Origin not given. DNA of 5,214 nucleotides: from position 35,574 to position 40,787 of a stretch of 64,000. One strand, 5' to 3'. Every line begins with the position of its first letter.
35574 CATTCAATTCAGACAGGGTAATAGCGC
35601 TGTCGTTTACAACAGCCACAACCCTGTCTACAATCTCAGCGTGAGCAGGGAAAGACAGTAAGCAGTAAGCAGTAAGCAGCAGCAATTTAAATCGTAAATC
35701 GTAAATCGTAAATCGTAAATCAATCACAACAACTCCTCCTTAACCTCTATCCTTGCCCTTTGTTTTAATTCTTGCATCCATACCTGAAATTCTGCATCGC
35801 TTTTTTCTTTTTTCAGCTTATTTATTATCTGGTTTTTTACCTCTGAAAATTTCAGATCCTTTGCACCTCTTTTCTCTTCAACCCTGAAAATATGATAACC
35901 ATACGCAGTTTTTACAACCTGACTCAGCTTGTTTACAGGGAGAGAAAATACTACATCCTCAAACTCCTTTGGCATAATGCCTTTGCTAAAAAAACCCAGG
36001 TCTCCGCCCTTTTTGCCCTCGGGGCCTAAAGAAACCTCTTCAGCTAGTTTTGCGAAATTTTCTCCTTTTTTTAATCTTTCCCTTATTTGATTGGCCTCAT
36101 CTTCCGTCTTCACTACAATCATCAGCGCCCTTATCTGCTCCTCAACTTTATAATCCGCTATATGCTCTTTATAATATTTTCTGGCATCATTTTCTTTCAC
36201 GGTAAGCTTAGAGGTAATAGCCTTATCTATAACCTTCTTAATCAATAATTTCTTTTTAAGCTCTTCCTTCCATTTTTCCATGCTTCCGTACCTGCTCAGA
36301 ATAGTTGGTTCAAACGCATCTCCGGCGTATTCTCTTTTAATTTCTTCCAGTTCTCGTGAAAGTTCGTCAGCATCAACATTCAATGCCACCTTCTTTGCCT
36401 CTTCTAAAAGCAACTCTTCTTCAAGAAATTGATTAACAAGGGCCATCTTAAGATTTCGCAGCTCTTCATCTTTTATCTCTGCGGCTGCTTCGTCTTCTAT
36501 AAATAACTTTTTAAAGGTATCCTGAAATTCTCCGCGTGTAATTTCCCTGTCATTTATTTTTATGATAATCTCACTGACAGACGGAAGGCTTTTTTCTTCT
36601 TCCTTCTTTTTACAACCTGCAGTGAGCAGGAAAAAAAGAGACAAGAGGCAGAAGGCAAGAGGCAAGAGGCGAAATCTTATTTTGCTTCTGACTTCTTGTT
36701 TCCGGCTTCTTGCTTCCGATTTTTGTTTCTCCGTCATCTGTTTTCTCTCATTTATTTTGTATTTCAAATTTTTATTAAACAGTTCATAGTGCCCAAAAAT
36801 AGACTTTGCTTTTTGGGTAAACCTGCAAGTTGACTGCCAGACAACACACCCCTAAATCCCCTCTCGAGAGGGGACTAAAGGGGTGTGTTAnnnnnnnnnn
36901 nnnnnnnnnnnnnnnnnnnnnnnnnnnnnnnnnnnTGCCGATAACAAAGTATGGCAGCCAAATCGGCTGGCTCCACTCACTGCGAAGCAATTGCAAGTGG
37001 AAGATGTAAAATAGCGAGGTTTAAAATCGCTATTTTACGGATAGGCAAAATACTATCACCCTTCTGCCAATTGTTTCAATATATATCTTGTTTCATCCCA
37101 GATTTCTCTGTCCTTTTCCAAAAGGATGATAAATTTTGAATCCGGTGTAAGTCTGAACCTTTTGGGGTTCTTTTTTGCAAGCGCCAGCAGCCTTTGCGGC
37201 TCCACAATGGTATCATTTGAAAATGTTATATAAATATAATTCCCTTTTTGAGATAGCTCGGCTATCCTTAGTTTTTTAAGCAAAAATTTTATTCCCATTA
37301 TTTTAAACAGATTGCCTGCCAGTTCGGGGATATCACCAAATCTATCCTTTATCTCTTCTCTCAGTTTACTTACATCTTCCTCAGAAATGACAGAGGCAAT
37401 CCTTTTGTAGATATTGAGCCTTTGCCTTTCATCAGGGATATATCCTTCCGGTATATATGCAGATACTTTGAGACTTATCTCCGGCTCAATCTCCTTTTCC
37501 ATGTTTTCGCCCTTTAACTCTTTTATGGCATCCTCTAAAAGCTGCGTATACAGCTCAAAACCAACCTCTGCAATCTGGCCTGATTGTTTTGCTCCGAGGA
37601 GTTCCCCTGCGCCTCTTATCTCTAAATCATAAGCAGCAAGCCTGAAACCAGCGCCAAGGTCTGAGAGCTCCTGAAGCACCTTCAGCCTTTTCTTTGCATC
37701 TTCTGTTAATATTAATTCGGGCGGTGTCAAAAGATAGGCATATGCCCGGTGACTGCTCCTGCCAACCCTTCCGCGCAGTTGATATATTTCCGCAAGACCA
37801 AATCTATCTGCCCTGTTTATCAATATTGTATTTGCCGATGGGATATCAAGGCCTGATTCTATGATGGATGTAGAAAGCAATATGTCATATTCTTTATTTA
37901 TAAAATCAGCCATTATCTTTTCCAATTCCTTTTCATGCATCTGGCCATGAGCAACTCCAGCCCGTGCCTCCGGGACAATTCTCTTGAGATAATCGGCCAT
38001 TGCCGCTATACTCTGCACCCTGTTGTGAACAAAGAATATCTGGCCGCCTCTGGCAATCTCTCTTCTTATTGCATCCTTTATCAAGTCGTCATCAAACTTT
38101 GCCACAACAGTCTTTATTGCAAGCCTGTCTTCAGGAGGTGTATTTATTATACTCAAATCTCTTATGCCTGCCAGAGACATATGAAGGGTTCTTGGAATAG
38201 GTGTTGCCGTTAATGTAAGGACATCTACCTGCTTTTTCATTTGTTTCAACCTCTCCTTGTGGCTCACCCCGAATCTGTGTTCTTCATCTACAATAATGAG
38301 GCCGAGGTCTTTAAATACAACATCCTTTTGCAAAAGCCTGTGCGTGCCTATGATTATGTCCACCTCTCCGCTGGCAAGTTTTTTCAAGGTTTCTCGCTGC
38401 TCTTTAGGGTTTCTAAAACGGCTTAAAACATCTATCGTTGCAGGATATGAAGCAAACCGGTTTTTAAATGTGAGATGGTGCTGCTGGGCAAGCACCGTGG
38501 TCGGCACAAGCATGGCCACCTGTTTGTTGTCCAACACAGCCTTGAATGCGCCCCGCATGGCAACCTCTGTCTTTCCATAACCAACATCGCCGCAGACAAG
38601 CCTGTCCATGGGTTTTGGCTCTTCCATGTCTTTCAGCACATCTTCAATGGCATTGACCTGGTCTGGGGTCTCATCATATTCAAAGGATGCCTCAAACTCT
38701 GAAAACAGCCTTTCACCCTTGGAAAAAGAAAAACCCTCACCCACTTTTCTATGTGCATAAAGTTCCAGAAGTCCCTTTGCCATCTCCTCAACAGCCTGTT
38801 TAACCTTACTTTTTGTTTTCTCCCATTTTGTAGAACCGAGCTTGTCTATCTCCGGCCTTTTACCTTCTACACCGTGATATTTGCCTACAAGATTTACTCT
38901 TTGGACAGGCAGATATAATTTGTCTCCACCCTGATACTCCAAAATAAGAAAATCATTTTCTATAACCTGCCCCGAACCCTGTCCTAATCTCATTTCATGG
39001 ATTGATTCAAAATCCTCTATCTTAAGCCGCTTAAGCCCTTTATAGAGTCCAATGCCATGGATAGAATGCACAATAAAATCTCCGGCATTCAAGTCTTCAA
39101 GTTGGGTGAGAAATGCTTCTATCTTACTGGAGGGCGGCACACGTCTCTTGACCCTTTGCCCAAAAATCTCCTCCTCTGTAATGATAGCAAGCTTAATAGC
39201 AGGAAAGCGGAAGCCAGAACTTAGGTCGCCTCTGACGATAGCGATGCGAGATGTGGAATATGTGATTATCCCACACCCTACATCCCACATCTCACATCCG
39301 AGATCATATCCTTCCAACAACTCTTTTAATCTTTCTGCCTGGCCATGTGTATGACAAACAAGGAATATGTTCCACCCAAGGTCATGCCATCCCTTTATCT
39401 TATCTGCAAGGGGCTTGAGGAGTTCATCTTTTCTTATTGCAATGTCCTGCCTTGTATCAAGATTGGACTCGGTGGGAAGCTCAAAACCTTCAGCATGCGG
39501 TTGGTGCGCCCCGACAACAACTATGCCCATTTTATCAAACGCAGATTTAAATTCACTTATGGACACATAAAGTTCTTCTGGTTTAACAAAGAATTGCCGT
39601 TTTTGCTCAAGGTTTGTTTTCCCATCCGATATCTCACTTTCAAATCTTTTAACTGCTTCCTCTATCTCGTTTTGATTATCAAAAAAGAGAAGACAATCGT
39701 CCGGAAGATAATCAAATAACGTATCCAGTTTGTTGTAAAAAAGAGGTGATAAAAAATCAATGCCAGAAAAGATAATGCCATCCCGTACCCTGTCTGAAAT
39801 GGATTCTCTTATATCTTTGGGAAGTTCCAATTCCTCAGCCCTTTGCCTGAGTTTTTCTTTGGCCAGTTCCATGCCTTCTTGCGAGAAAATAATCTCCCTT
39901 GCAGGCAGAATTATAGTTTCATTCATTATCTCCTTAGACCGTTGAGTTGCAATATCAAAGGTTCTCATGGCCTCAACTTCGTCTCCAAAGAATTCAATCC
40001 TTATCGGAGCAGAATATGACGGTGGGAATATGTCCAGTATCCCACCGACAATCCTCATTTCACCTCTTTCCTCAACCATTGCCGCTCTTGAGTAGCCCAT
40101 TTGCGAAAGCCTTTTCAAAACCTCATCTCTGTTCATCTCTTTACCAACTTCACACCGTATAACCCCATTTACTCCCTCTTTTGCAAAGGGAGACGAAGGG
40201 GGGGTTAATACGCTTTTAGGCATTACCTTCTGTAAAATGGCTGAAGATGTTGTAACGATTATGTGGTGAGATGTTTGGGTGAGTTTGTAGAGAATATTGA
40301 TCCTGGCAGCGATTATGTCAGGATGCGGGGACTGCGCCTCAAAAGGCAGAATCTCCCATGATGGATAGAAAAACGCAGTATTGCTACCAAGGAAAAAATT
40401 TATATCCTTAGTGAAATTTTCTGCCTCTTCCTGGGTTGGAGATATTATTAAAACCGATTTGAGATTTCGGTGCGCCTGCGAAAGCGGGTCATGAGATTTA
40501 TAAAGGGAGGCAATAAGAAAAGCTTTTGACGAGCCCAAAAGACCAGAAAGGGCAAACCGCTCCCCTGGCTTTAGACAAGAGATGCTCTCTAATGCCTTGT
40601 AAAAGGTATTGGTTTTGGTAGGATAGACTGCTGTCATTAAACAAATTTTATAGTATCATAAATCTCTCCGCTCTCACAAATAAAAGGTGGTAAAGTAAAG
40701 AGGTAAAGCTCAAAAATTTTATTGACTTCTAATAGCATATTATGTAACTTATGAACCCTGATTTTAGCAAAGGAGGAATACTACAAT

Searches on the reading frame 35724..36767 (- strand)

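Call 11: search_protein_families(library=pfam, proteins=[window:35724-36767:-])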
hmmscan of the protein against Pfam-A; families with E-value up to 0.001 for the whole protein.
window:35724-36767:- (347 aa): 5 families
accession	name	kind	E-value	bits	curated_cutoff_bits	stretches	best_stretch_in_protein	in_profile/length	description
PF13616.12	Rotamase_3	-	2e-22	80.4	22.5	1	220-300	35-116/116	PPIC-type PPIASE domain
PF13145.12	Rotamase_2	-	1.7e-21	77.7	27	1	190-312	1-121/121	PPIC-type PPIASE domain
PF00639.27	Rotamase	-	4.1e-21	76.2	21.7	1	220-297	17-96/97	PPIC-type PPIASE domain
PF13624.11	SurA_N_3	-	8e-11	42.5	27.2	1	27-179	6-161/162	SurA-like N-terminal domain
PF13623.11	SurA_N_2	-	2.2e-07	31.3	28.5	1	29-142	7-121/145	SurA-like N-terminal domain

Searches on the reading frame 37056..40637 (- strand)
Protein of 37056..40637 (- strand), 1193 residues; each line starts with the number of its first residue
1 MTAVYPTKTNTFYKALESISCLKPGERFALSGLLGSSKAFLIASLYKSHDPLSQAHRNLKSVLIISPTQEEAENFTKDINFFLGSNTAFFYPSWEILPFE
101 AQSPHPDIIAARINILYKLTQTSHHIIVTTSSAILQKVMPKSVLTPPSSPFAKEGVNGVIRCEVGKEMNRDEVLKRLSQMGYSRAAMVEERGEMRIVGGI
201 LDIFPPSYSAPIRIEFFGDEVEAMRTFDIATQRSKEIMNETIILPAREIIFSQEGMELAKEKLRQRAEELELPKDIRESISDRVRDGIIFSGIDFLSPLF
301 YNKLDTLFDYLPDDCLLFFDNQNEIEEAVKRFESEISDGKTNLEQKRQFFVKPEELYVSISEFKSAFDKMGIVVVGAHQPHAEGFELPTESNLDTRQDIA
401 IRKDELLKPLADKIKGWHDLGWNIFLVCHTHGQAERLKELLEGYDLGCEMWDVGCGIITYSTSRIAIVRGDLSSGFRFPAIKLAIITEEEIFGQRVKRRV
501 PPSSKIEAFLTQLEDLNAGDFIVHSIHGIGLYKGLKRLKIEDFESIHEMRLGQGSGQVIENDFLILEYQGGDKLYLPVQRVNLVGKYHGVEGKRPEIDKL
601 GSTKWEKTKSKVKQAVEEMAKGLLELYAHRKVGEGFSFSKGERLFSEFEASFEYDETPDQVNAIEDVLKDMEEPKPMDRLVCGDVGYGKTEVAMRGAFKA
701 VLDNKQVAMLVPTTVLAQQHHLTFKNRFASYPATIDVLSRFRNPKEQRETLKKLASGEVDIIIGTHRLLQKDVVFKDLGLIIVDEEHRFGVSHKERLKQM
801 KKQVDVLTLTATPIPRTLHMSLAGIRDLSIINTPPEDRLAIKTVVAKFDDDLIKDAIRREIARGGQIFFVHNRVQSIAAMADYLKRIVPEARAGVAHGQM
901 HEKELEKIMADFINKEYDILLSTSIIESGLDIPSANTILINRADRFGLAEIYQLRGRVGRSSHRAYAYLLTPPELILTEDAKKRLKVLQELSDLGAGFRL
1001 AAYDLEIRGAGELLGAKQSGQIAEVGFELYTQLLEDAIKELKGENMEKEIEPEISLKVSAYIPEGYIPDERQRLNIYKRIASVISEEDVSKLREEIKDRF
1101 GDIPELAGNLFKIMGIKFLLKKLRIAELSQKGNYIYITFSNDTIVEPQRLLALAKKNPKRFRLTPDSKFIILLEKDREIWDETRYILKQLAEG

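Call 11: search_protein_families(library=pfam, proteins=[window:37056-40637:-])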
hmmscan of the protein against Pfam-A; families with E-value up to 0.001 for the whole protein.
window:37056-40637:- (1193 aa): 9 families
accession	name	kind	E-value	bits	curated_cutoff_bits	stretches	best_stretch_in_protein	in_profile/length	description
PF00270.35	DEAD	-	1.8e-28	99.8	26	1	657-818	1-164/167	DEAD/DEAH box helicase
PF03461.20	TRCF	-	1.9e-28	99.1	25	1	1056-1149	1-94/95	TRCF domain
PF17757.6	UvrB_inter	-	2.3e-26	92.1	22.9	1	161-248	2-90/91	UvrB interaction domain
PF00271.37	Helicase_C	-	3.7e-21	75.9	23.5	1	856-961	9-109/110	Helicase conserved C-terminal domain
PF04851.21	ResIII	-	9.1e-14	52.1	22.5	1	657-813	5-162/164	Type III restriction enzyme, res subunit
PF02559.22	CarD_TRCF_RID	-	3.8e-13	49.7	23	1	516-587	1-56/57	CarD-like/TRCF RID domain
PF22590.2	Cas3-like_C_2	-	8.7e-05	23.2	27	1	864-961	2-104/106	CRISPR-associated nuclease/helicase Cas3, C-terminal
PF00176.29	SNF2-rel_dom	-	0.00013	21.7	24.9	1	680-819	21-169/290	SNF2-related domain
PF21132.2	MFD_D3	-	0.00022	21.6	21.8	1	424-490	9-72/73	MFD, D3 domain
